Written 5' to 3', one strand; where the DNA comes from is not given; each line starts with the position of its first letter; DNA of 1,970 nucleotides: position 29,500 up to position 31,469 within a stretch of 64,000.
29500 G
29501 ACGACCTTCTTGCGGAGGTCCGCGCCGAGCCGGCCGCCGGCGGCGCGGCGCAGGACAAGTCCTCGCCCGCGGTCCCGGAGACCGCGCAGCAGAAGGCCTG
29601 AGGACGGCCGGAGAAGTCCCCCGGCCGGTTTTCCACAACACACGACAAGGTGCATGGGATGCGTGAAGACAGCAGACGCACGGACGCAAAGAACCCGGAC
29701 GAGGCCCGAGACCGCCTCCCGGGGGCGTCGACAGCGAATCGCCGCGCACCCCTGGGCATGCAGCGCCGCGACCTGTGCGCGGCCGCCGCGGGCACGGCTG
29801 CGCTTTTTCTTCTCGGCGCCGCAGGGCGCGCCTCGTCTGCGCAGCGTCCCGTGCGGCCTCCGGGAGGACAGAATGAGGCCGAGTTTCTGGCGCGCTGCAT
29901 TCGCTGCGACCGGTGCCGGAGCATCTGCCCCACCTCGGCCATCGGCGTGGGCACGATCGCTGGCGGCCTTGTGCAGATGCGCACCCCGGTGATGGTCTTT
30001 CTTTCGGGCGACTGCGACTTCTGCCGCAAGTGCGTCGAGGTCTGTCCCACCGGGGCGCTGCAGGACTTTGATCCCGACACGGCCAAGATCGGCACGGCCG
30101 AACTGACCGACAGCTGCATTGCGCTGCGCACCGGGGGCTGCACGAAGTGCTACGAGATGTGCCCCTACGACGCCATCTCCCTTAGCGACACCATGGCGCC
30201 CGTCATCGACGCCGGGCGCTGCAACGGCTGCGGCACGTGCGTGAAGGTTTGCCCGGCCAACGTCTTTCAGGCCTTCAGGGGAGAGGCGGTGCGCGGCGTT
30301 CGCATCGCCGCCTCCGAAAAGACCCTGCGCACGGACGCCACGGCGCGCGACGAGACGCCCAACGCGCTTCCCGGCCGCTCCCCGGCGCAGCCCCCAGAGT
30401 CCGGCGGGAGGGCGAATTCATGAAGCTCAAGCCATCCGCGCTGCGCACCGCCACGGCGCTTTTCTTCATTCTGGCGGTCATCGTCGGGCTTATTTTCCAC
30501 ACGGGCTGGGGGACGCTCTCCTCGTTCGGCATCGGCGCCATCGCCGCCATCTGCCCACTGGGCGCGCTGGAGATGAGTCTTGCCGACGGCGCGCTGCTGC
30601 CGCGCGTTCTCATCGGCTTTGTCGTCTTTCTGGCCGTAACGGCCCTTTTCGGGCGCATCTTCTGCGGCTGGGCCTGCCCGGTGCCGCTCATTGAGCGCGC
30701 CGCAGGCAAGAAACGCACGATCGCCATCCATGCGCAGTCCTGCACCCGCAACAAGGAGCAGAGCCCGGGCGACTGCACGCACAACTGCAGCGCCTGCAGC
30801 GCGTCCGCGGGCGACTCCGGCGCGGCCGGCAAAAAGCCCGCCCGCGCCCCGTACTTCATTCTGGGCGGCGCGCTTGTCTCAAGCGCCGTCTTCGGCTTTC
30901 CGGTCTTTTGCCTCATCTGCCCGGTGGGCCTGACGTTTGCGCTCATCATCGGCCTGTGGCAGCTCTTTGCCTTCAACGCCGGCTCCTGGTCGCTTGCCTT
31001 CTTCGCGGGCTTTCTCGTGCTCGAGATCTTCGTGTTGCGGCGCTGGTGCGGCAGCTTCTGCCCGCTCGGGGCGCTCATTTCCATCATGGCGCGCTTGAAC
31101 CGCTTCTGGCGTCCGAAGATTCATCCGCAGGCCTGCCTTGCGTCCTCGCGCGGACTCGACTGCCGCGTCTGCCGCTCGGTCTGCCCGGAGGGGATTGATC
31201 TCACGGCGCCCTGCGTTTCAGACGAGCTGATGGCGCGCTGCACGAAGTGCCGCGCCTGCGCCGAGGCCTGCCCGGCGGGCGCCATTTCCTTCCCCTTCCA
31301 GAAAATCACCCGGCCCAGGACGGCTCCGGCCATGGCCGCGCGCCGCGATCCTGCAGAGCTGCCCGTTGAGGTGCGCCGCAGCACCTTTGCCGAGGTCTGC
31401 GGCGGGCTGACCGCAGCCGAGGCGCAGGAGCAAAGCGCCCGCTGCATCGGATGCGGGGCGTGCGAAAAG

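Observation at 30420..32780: NapH-like membrane Fe-S protein fused to a GltD-like NAD(P)H:FAD oxidoreductase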

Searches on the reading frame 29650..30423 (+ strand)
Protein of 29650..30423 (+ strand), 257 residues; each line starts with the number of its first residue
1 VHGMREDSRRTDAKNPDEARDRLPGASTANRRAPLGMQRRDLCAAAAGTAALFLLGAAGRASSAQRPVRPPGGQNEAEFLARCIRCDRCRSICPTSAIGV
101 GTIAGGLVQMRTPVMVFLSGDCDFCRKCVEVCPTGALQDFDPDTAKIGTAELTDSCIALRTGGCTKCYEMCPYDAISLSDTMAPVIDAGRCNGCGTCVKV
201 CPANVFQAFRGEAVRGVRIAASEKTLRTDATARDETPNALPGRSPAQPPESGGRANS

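Call 5: search_protein_families(library=pfam, proteins=[window:29650-30423:+], max_evalue=0.01)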
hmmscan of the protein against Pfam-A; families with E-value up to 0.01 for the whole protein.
window:29650-30423:+ (257 aa): 15 families
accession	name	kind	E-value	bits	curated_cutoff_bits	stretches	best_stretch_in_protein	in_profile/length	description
PF00037.32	Fer4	-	2.2e-22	78.3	21.1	4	184-205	1-22/24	4Fe-4S binding domain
PF12838.12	Fer4_7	-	9.2e-18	64.9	27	2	82-136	1-52/52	4Fe-4S dicluster domain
PF12837.12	Fer4_6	-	9e-16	57.4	25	2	184-206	2-24/24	4Fe-4S binding domain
PF13187.11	Fer4_9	-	1.3e-15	57.6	27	3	163-204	4-50/52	4Fe-4S dicluster domain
PF13484.11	Fer4_16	-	1.7e-15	57.9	30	3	190-213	1-24/66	4Fe-4S double cluster binding domain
PF14697.11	Fer4_21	-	2.7e-15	56.7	35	2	163-203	10-53/59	4Fe-4S dicluster domain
PF13237.11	Fer4_10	-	1.5e-13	50.8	25.5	3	184-213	2-22/53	4Fe-4S dicluster domain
PF12797.12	Fer4_2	-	3.7e-11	42.7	24.5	1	183-203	2-22/22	4Fe-4S binding domain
PF12798.12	Fer4_3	-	5.1e-10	39.8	27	0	122-136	1-15/15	4Fe-4S binding domain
PF25160.1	LdpA_Fe-S-bd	-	5.5e-10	39.3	27.6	2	167-208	9-45/49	LdpA Fe-S cluster-binding domain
PF13183.11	Fer4_8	-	4.8e-08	33.8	27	1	189-220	3-35/68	4Fe-4S dicluster domain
PF12800.12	Fer4_4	-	2.1e-07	31.1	24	1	189-203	2-16/17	4Fe-4S binding domain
PF13534.11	Fer4_17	-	7.4e-07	30.1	22.2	0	73-95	36-58/61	4Fe-4S dicluster domain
PF13370.11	Fer4_13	-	0.0018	19.3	24.5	0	186-206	1-20/58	4Fe-4S single cluster domain of Ferredoxin I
PF13746.11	Fer4_18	-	0.0036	17.9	27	0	119-135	58-74/114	4Fe-4S dicluster domain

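Call 6: search_protein_families(library=ncbifam, proteins=[window:29650-30423:+], max_evalue=0.001)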
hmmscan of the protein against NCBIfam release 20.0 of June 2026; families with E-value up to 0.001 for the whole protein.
window:29650-30423:+ (257 aa): 77 families (the best 25 are shown)
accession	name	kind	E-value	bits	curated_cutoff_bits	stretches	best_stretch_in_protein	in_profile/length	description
TIGR00402.1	napF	equivalog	1.1e-23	83.8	102.2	1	63-203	17-145/149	ferredoxin-type protein NapF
NF007012.0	PRK09476.1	equivalog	3e-20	72.5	269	1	28-201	8-196/254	ferredoxin-type protein NapG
TIGR00397.1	mauM_napG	subfamily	5.8e-18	65.2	178.85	1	30-201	3-187/213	MauM/NapG family ferredoxin-type protein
TIGR02700.1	flavo_MJ0208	hypoth_equivalog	3.1e-15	56.1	251.35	1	160-210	149-198/234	dihydromethanopterin reductase (acceptor)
NF006221.0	PRK08348.1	subfamily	2.3e-14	53.2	124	2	187-218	42-71/136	NADH-plastoquinone oxidoreductase subunit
NF005504.0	PRK07118.1-3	equivalog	4.1e-14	52.6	437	2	162-208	222-267/293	Fe-S cluster domain-containing protein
TIGR01971.1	NuoI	subfamily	6.2e-13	48.4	113.05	1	81-138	42-99/121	NADH-quinone oxidoreductase, chain I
NF058577.1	FdxA_fam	equivalog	6.6e-13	48.6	65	1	152-204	5-51/52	4Fe-4S ferredoxin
NF045874.1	Vhu_polyferre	exception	7.9e-13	47.9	600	2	43-141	273-350/381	F420-non-reducing hydrogenase associated-polyferredoxin VhuB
NF038196.1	ferrodoxin_EFR1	subfamily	2.9e-12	47.2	75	2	153-208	183-231/242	EFR1 family ferrodoxin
NF042909.1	FMH_DH_FwdF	exception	3.9e-12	45.9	375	1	82-208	139-276/336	tungsten-dependent formylmethanofuran dehydrogenase subunit FwdF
NF040864.1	HgcB_ferredoxin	equivalog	9.6e-12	44.6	99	1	186-225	11-46/93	mercury methylation ferredoxin HgcB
TIGR01944.1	rnfB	subfamily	1.9e-11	43.9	68.7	1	163-210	117-164/190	RnfABCDGE type electron transport complex subunit B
NF004541.0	PRK05888.2-2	equivalog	2e-11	44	217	2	81-139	61-113/168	NADH-quinone oxidoreductase subunit NuoI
NF005503.0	PRK07118.1-2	equivalog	4.2e-11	42.6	252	1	155-213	139-191/292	RnfABCDGE type electron transport complex subunit B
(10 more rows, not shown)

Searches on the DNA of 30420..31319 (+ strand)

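Call 38: search_dna_similar(query=window:30420-31319:+, collection=ecoli_genomes, mode=distant, max_rows=5)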
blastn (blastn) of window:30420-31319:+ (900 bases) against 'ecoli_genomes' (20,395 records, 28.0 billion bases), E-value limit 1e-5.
No match.
